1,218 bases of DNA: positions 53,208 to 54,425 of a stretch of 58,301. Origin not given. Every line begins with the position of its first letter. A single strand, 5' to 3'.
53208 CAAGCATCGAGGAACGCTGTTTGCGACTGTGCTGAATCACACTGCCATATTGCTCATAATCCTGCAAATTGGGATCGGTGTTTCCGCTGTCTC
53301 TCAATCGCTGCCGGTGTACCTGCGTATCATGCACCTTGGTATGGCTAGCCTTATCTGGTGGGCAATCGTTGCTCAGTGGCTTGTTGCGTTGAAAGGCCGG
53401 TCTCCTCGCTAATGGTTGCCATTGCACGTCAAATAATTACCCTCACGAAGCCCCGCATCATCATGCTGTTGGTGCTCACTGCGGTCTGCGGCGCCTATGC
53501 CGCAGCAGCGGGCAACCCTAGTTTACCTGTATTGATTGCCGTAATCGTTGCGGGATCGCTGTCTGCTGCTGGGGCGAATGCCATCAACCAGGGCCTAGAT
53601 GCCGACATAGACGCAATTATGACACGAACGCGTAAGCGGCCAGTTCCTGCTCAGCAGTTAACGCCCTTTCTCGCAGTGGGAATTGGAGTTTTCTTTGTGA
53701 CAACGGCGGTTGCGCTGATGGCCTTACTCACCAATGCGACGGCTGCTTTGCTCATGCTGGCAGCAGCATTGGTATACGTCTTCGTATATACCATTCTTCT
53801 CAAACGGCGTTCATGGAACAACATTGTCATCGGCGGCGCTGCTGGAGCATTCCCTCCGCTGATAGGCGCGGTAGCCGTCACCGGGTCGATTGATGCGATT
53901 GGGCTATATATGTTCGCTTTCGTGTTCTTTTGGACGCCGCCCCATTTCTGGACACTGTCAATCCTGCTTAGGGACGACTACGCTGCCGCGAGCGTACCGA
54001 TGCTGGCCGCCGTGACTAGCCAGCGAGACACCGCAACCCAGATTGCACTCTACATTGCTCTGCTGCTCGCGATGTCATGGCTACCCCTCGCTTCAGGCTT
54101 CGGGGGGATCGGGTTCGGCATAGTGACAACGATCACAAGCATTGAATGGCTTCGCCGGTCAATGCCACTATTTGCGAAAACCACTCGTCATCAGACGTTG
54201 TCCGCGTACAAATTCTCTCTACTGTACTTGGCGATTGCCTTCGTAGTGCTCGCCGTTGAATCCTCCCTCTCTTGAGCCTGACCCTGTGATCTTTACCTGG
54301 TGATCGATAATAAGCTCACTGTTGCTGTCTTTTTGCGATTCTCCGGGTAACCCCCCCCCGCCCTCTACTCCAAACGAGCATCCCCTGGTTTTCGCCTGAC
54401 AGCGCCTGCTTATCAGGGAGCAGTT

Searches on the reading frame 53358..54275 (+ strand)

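Call 31: search_protein_families(library=pfam, proteins=[window:53358-54275:+], max_evalue=0.001)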
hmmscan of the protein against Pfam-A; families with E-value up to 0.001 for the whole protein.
window:53358-54275:+ (305 aa): 1 family
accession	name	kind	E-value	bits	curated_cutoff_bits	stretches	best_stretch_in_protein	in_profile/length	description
PF01040.23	UbiA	-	4.9e-51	173.9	34.2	1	38-287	1-248/250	UbiA prenyltransferase family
